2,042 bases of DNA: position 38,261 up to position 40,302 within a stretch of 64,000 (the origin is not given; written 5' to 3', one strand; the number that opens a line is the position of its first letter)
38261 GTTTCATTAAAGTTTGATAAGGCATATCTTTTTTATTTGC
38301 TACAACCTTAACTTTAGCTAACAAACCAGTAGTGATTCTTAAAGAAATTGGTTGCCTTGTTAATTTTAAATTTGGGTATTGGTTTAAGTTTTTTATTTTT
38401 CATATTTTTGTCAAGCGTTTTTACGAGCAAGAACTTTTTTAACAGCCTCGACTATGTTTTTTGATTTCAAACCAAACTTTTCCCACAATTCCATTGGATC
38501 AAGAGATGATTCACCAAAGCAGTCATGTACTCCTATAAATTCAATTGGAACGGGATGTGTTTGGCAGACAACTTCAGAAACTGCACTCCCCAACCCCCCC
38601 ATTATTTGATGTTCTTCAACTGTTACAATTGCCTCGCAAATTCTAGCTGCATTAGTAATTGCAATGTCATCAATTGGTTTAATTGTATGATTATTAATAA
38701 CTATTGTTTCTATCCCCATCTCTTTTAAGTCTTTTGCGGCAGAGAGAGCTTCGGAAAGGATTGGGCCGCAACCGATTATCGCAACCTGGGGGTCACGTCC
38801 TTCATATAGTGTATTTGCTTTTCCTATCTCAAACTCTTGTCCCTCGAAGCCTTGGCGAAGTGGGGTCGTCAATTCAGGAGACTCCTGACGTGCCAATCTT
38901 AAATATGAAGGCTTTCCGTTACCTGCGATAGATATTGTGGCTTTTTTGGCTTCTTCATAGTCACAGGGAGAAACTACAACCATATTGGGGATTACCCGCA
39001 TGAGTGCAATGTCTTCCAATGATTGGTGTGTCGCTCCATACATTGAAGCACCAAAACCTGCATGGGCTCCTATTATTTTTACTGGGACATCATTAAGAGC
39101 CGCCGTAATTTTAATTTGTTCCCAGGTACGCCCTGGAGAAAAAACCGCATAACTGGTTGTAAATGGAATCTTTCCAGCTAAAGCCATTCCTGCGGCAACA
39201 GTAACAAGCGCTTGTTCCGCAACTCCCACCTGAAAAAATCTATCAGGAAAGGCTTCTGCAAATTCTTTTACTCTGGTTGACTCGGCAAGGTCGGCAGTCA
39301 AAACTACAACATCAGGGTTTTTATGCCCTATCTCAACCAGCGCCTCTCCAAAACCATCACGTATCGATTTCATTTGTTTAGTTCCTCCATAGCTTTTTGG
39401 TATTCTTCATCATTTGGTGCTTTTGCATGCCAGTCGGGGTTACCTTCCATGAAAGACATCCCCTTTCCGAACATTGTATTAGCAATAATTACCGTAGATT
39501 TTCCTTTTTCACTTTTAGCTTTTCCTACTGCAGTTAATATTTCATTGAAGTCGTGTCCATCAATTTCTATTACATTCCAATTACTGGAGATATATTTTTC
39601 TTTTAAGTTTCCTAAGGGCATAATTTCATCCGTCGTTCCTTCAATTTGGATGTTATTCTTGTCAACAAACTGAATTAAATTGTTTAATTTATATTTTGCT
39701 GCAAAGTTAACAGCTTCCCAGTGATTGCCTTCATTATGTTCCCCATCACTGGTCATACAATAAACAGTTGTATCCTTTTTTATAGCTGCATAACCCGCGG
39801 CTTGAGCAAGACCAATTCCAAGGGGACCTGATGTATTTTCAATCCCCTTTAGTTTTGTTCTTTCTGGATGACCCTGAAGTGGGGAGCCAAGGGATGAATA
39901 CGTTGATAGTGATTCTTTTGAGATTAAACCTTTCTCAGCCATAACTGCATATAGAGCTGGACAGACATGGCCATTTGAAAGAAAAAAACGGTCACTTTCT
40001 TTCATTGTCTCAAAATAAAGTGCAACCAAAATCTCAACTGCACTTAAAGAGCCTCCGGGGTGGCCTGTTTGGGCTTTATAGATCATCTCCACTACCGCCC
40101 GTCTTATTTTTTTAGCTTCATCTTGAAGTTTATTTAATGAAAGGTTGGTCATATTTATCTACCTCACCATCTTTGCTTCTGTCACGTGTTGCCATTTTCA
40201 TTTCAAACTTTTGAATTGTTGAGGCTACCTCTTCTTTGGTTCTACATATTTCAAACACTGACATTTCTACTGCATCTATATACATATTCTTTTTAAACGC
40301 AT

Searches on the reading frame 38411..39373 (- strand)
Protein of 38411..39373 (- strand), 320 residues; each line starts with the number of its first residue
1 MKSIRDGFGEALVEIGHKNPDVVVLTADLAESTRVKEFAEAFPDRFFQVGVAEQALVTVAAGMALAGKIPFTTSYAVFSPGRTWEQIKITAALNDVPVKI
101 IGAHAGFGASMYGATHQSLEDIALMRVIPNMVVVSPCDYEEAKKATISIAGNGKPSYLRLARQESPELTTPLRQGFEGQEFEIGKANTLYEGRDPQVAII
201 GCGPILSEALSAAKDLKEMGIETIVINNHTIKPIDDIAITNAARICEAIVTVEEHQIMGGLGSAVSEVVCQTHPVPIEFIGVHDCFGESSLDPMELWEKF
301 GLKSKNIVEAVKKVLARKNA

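Call 11: search_protein_families(library=pfam, proteins=[window:38411-39373:-])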
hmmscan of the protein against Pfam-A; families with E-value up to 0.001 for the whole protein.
window:38411-39373:- (320 aa): 3 families
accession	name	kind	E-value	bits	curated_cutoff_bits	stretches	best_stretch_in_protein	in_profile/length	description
PF02779.29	Transket_pyr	-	4.6e-42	144.1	27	1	3-165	4-172/174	Transketolase, pyrimidine binding domain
PF02780.25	Transketolase_C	-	3.5e-20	72.6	25.9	1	184-307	1-124/124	Transketolase, C-terminal domain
PF22613.1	Transketolase_C_1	-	0.00093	19.8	27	0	193-226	10-43/113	Transketolase-like TK C-terminal domain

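Call 30: find_homologous_proteins(query=window:38411-39373:-, max_evalue=1e-30)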
Query window:38411-39373:- (320 aa): 8000 proteins with E <= 1e-30 among 8000 candidates; the best 120 are listed.
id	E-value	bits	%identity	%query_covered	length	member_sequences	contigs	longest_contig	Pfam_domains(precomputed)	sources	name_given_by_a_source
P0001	8.9e-208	707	100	100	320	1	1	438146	PF02780.26,PF02779.30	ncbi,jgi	jgi:transketolase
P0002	1.6e-177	607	87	100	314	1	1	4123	PF02780.26,PF02779.30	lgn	-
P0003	4.3e-174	596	86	100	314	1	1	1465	PF02780.26,PF02779.30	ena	-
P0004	1.3e-173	595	84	100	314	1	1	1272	PF02780.26,PF02779.30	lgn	-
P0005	7.8e-173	592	85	100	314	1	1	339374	PF22613.2,PF02780.26,PF02779.30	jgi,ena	-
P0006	7.8e-173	592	85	100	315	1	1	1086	PF22613.2,PF02780.26,PF02779.30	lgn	-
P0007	1.0e-172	592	83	100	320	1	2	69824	PF02780.26,PF02779.30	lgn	-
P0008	1.2e-172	591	81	100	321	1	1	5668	PF02780.26,PF02779.30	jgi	jgi:transketolase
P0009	2.6e-171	587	83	100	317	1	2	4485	PF22613.2,PF02780.26,PF02779.30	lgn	-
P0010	1.2e-170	585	83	100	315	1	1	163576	PF02780.26,PF02779.30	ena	-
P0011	5.1e-170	583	80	100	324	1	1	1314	PF22613.2,PF02780.26,PF02779.30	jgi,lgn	jgi:transketolase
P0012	3.0e-169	580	81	100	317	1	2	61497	PF02780.26,PF02779.30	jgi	jgi:transketolase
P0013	1.7e-168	578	82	100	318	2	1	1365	PF22613.2,PF02780.26,PF02779.30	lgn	-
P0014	1.1e-167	575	82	100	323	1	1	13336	PF22613.2,PF02780.26,PF02779.30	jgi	-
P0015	8.5e-167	572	83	99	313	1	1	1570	PF22613.2,PF02780.26,PF02779.30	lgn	-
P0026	3.8e-164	563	79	100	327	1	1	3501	PF22613.2,PF02780.26,PF02779.30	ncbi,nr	ncbi:MAG: transketolase family protein [Candidatus Woesebacteria bacterium]|nr:transketolase family 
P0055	2.3e-160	551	75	100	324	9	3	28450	PF22613.2,PF02780.26,PF02779.30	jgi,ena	-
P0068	1.7e-157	542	76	100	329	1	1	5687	PF22613.2,PF02780.26,PF02779.30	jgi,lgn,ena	-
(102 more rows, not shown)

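Call 34: find_encoding_contigs(protein=P0008, flank=1500, max_places=1)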
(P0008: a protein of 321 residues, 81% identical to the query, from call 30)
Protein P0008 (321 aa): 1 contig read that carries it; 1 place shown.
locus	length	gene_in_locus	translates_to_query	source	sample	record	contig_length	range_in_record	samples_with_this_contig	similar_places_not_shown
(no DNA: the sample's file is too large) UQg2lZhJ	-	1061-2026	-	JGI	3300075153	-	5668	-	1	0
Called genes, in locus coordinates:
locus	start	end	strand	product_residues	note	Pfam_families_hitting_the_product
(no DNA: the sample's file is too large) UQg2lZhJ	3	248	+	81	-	?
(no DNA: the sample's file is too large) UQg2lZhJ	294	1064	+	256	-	PF00456:Transketolase_N, PF13292:DXP_synthase_N (weak), PF00676:E1_dh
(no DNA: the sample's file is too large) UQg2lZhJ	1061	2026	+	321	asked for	PF02779:Transket_pyr, PF02780:Transketolase_C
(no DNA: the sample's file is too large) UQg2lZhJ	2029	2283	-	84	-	-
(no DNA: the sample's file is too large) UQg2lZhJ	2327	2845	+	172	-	-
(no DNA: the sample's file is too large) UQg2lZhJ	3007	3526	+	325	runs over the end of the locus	PF00274:Glycolytic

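Call 35: find_encoding_contigs(protein=P0002, flank=1500, max_places=1)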
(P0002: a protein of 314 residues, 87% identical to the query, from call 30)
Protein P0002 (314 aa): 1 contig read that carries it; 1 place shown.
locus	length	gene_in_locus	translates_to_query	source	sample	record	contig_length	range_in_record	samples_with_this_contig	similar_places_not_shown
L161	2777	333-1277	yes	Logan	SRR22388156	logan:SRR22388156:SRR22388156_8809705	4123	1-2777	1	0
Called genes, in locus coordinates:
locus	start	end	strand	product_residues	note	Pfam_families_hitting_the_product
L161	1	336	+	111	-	?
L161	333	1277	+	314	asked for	PF02779:Transket_pyr, PF02780:Transketolase_C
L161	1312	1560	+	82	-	-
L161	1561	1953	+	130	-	PF02661:Fic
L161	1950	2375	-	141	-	-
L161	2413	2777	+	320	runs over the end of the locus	PF00274:Glycolytic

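Call 36: find_encoding_contigs(protein=P0026, flank=1500, max_places=1)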
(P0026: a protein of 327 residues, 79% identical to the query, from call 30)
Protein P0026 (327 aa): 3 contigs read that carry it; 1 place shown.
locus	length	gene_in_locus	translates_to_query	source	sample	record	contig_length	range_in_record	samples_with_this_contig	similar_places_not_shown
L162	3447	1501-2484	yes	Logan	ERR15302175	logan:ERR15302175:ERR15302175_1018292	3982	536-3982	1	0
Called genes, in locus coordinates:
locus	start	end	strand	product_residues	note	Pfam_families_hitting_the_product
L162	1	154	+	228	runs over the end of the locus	?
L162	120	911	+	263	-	PF13292:DXP_synthase_N (weak), PF00456:Transketolase_N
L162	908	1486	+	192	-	-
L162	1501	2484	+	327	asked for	PF02779:Transket_pyr, PF02780:Transketolase_C, PF22613:Transketolase_C_1 (weak)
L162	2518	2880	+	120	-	PF05635:23S_rRNA_IVP, PF22296:bAvd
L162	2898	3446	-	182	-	?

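Call 37: find_encoding_contigs(protein=P0055, flank=1500, max_places=1)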
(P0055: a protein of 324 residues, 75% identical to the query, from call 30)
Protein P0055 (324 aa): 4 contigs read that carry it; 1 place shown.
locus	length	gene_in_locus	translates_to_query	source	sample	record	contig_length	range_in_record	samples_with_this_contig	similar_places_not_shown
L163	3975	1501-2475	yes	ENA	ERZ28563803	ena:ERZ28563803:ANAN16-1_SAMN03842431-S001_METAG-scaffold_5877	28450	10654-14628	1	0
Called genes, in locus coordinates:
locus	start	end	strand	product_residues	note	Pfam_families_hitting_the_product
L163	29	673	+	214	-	PF18306:LDcluster4, PF03641:Lysine_decarbox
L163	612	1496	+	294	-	PF13292:DXP_synthase_N (faint), PF00456:Transketolase_N, PF00676:E1_dh (weak)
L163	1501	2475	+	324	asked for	PF02779:Transket_pyr, PF22613:Transketolase_C_1 (faint), PF02780:Transketolase_C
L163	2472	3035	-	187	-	-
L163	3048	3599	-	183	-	-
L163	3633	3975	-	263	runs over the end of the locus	PF00093:VWC (weak), PF23334:VWC2L_2nd (weak), PF05375:Pacifastin_I (weak)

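Call 38: find_encoding_contigs(protein=P0068, flank=1500, max_places=1)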
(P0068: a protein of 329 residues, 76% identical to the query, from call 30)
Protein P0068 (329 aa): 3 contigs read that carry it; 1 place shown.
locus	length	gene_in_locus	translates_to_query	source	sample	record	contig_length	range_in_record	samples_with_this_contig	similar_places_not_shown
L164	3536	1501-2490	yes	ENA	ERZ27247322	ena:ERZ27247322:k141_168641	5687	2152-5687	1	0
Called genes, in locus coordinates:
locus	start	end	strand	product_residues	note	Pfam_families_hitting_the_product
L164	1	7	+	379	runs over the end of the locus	PF00044:Gp_dh_N, PF02800:Gp_dh_C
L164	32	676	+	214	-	PF18306:LDcluster4, PF03641:Lysine_decarbox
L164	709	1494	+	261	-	PF00456:Transketolase_N, PF13292:DXP_synthase_N, PF00676:E1_dh (weak), PF09364:XFP_N (weak)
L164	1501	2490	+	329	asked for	PF02779:Transket_pyr, PF22613:Transketolase_C_1 (faint), PF02780:Transketolase_C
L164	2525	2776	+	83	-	-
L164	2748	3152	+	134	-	PF02661:Fic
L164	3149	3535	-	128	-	?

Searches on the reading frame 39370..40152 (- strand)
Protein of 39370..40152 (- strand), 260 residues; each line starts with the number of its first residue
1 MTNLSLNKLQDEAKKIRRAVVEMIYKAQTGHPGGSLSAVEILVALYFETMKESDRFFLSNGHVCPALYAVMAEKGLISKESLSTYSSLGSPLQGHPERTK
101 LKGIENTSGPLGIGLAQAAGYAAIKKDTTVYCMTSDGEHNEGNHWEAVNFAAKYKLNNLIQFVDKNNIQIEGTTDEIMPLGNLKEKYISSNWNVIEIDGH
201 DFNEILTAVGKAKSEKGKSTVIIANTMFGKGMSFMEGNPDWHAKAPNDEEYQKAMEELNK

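Call 11: search_protein_families(library=pfam, proteins=[window:39370-40152:-])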
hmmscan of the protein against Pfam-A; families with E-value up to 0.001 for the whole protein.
window:39370-40152:- (260 aa): 3 families
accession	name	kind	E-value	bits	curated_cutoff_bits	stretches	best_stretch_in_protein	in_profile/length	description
PF00456.26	Transketolase_N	-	3e-48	165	22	1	12-255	5-272/334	Transketolase, thiamine diphosphate binding domain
PF13292.11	DXP_synthase_N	-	1.1e-09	38.4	21.2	1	2-171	11-176/274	1-deoxy-D-xylulose-5-phosphate synthase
PF00676.26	E1_dh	-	2.7e-08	33.6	22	1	94-214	87-209/300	Dehydrogenase E1 component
